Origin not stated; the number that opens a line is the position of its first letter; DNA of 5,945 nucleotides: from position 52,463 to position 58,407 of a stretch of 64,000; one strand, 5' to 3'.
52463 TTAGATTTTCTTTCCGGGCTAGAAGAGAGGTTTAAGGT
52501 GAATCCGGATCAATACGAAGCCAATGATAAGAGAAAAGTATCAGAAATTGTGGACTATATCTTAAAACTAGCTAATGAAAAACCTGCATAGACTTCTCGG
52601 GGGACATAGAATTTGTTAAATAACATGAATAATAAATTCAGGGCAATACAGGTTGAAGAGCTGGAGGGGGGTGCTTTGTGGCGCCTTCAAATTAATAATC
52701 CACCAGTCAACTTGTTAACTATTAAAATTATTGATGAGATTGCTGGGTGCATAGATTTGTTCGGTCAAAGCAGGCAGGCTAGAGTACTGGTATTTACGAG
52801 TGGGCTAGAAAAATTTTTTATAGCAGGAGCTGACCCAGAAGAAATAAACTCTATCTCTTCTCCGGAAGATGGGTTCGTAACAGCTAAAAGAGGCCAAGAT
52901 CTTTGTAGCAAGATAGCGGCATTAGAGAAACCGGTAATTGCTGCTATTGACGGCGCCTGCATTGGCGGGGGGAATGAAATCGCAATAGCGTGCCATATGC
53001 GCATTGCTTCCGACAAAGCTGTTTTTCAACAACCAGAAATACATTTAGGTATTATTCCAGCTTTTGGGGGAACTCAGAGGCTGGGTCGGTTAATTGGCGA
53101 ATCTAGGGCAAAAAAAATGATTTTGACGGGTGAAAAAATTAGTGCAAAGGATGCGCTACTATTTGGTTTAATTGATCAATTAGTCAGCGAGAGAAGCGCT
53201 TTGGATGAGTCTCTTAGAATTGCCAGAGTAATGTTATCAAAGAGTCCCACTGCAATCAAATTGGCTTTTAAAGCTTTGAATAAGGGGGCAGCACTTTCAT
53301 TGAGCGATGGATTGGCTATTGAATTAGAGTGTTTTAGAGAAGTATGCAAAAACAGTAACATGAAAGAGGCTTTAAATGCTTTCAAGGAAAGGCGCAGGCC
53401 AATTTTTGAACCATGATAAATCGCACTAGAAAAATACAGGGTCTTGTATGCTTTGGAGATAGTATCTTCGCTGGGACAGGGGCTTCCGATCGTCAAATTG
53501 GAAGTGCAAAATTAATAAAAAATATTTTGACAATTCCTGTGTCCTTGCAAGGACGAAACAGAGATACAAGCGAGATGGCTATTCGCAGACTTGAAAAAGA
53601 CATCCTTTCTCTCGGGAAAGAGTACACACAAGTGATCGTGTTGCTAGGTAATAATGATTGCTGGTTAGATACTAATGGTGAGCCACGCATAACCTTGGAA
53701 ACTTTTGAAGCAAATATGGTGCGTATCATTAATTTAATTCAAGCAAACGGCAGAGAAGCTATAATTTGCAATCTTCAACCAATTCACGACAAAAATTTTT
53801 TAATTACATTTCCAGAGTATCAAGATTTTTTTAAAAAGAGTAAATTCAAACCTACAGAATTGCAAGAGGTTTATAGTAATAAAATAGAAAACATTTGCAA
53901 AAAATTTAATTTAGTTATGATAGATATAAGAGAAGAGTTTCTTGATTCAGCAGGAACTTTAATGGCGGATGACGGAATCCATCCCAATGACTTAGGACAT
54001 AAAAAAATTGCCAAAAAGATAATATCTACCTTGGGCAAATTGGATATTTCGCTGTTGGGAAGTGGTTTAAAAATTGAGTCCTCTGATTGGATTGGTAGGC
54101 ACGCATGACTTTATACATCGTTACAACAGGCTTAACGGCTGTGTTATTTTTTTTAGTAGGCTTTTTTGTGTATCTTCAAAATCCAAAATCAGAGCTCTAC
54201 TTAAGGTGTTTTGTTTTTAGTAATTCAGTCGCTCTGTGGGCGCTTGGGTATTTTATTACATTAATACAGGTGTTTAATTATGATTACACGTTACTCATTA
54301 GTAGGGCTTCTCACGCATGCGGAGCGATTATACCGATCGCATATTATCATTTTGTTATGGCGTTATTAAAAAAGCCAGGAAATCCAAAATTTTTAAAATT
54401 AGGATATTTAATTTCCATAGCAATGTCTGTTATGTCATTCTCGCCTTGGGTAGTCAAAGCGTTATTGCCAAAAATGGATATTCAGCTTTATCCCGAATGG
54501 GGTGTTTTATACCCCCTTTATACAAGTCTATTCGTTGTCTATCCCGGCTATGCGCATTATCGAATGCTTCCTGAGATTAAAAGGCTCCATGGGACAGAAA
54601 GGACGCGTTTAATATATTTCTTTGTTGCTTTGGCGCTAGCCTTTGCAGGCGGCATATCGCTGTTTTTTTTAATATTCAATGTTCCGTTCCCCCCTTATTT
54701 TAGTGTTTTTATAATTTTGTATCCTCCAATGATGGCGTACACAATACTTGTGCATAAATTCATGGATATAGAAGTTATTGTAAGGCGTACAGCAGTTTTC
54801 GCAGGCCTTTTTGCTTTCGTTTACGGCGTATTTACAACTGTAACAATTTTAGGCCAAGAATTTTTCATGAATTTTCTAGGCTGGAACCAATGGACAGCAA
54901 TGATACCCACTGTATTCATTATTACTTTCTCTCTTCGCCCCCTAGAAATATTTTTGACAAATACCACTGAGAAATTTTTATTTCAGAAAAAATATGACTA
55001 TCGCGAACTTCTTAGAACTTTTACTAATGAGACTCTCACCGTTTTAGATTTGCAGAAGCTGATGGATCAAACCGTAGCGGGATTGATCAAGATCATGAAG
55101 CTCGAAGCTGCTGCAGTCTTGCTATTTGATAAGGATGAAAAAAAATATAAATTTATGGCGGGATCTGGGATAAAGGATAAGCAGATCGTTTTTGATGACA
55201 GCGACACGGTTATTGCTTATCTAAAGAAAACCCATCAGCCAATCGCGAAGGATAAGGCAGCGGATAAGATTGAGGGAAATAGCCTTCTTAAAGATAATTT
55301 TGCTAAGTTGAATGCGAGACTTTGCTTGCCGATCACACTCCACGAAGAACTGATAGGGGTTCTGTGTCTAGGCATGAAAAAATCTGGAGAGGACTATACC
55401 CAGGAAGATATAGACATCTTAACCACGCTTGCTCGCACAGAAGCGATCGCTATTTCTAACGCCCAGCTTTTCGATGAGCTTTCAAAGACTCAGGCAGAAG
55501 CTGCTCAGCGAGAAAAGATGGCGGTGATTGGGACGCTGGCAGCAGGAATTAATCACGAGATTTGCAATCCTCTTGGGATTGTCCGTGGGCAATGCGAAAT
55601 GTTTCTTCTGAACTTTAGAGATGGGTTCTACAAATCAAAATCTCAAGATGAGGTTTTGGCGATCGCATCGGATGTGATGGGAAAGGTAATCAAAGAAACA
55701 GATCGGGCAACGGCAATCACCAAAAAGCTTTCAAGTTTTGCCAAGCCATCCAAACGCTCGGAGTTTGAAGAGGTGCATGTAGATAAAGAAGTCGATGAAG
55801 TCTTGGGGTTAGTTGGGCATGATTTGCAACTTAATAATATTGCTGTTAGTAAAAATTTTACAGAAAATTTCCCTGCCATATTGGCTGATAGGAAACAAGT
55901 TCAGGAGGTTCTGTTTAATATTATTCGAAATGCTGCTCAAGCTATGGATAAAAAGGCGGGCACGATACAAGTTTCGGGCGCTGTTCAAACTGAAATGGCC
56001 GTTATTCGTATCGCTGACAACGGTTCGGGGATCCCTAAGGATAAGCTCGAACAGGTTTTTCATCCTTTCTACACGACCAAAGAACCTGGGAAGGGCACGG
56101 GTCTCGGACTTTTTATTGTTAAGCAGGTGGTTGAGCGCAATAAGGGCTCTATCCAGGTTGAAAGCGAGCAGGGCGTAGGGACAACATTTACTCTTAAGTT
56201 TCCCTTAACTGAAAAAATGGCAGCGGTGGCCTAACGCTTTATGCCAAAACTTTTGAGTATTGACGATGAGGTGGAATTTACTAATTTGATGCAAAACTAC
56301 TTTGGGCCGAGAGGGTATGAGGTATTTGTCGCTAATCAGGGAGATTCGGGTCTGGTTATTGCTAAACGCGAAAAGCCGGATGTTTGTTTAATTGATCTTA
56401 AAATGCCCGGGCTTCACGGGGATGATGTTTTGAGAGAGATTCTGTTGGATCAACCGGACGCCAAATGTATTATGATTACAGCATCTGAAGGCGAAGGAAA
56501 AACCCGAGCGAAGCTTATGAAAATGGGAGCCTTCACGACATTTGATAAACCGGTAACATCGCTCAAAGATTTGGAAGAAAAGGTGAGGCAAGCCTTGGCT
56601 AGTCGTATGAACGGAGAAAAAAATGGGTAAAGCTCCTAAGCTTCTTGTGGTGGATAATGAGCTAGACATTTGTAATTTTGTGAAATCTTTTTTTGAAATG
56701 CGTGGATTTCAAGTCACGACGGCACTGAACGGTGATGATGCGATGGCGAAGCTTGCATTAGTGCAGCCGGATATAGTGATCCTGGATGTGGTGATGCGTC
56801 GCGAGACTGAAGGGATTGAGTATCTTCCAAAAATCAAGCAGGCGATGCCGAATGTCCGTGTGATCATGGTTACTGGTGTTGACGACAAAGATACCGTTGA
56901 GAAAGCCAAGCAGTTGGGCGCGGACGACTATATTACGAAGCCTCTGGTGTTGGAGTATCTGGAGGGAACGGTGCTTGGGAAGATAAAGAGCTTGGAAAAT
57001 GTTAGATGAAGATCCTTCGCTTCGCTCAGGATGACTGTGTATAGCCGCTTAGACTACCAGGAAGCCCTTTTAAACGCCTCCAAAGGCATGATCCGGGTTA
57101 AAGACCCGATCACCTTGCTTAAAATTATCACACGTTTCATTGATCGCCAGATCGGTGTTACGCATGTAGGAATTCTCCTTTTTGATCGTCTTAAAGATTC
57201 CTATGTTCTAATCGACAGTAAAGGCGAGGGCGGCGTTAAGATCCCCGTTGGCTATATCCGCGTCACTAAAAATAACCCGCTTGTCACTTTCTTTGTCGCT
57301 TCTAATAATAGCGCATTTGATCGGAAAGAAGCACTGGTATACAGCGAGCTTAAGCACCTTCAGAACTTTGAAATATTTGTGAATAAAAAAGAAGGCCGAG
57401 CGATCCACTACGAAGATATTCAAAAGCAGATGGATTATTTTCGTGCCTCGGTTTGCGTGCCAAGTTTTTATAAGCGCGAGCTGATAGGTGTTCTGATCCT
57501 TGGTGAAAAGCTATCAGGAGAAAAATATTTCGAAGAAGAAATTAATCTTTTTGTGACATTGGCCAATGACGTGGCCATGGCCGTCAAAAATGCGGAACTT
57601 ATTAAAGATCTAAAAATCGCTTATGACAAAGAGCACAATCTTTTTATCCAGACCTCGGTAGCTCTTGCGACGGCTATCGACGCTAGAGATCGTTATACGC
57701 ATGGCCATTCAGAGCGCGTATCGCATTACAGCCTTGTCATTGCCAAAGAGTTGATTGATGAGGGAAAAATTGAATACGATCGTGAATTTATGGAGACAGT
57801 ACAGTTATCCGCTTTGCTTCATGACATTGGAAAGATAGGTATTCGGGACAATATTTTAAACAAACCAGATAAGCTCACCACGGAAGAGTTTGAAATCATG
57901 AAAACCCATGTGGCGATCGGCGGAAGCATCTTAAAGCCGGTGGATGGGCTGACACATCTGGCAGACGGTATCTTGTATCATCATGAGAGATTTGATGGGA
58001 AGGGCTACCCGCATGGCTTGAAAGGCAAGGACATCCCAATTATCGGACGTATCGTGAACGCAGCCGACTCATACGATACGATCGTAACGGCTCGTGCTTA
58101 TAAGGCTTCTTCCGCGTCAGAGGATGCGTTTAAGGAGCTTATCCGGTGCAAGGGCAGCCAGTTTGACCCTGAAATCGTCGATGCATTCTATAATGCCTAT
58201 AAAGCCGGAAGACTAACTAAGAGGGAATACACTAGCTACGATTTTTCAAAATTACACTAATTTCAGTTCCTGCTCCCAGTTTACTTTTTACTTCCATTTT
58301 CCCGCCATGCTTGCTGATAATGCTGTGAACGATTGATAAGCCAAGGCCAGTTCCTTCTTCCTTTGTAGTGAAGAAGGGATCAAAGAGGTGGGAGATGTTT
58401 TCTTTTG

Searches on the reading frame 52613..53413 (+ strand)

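Call 33: search_protein_families(library=pfam, proteins=[window:52613-53413:+], max_evalue=0.001)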
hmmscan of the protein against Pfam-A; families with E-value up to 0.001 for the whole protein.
window:52613-53413:+ (267 aa): 2 families
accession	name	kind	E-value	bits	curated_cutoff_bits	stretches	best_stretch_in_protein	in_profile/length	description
PF00378.25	ECH_1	-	4e-58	197.1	27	1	22-266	6-249/251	Enoyl-CoA hydratase/isomerase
PF16113.10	ECH_2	-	6e-31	108.6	27.2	1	29-195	8-176/335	Enoyl-CoA hydratase/isomerase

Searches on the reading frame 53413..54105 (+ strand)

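Call 33: search_protein_families(library=pfam, proteins=[window:53413-54105:+], max_evalue=0.001)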
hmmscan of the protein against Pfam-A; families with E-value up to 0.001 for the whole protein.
window:53413-54105:+ (231 aa): 2 families
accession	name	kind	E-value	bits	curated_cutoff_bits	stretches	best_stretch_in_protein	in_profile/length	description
PF13472.12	Lipase_GDSL_2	-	1.6e-18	68.2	32.9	1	13-197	1-177/178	GDSL-like Lipase/Acylhydrolase family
PF00657.28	Lipase_GDSL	-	5.1e-12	46.8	23.6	1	11-203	1-208/208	GDSL-like Lipase/Acylhydrolase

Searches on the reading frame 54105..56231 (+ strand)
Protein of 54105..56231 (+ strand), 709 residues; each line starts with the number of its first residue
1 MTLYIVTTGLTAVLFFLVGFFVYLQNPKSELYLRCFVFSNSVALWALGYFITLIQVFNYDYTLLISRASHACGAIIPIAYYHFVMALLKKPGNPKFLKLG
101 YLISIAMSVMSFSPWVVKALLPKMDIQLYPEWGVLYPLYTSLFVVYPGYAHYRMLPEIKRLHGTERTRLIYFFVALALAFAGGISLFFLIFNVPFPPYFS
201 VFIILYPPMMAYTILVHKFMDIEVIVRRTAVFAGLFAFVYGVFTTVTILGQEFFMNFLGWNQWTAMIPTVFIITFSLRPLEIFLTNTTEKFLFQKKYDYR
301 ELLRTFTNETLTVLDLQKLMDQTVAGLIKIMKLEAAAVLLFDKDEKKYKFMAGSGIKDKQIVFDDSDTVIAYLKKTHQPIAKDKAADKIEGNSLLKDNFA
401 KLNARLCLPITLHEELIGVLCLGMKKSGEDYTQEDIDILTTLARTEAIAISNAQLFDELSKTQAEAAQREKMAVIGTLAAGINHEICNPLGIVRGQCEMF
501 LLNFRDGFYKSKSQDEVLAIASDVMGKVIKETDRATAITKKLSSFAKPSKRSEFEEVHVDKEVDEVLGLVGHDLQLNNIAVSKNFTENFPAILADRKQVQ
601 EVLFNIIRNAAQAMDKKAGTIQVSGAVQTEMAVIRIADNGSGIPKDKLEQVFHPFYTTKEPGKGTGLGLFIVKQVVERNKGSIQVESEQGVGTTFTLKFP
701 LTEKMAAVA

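Call 4: search_protein_families(library=pfam, proteins=[window:54105-56231:+], max_evalue=0.1)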
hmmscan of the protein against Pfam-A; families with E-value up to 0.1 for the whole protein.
window:54105-56231:+ (709 aa): 8 families
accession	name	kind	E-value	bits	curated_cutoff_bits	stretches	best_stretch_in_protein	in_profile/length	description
PF02518.31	HATPase_c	-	5.8e-27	94.8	26.4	1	595-702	2-110/111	Histidine kinase-, DNA gyrase B-, and HSP90-like ATPase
PF13492.12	GAF_3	-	1.6e-11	45.2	27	1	315-452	1-129/129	GAF domain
PF13185.12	GAF_2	-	3.2e-09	37.5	28.6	1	314-450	2-135/136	GAF domain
PF01590.32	GAF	-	3.4e-08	34.5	22.4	1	315-450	1-133/133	GAF domain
PF14501.12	HATPase_c_5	-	1.3e-06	28.6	22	1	600-690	7-93/102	GHKL domain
PF13581.12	HATPase_c_2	-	6.7e-05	23.3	27.4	1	599-697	36-125/127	Histidine kinase-like ATPase domain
PF13589.12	HATPase_c_3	-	0.00044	20.7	25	1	599-660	3-62/137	Histidine kinase-, DNA gyrase B-, and HSP90-like ATPase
PF00512.31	HisKA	-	0.0015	18.9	26.9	1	477-547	4-62/66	His Kinase A (phospho-acceptor) domain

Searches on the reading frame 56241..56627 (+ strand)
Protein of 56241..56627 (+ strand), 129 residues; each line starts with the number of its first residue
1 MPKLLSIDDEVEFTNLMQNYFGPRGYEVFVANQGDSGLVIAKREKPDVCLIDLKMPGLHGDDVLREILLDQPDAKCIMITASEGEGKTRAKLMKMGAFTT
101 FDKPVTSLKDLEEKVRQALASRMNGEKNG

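Call 33: search_protein_families(library=pfam, proteins=[window:56241-56627:+], max_evalue=0.001)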
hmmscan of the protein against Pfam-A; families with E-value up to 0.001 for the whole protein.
window:56241-56627:+ (129 aa): 1 family
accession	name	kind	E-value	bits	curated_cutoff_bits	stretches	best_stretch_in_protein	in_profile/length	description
PF00072.30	Response_reg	-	2.3e-20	73.2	30.2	1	5-115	2-110/111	Response regulator receiver domain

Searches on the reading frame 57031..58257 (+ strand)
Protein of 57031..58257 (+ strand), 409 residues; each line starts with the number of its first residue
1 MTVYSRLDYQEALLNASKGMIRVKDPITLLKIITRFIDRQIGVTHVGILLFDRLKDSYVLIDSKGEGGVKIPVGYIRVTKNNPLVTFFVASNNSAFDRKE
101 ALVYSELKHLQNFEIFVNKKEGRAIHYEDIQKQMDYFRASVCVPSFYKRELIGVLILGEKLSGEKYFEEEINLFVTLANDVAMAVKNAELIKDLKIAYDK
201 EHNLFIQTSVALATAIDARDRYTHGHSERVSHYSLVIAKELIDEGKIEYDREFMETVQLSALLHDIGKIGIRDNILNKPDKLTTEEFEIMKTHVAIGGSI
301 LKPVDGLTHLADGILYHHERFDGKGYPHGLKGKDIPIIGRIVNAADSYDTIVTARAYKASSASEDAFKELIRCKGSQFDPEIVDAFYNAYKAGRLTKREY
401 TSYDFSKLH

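Call 33: search_protein_families(library=pfam, proteins=[window:57031-58257:+], max_evalue=0.001)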
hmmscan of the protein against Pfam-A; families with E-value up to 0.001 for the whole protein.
window:57031-58257:+ (409 aa): 5 families
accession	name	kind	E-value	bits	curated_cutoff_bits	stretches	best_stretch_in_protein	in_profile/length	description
PF13487.12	HD_5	-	1.4e-30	106.8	27.2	1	214-382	5-170/170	HD domain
PF01966.28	HD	-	1e-19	71.3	22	1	225-350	3-115/116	HD domain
PF01590.32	GAF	-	5.1e-06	27.5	22.4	1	25-185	1-133/133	GAF domain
PF13492.12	GAF_3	-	0.0002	22.2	27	1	136-187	79-129/129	GAF domain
PF13185.12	GAF_2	-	0.00073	20.2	28.6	0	127-185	78-135/136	GAF domain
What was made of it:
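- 57031..58260 (+): GAF plus HD-GYP-type (HD_5) protein, the likely c-di-GMP phosphodiesterase output. Pfam (call 33).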
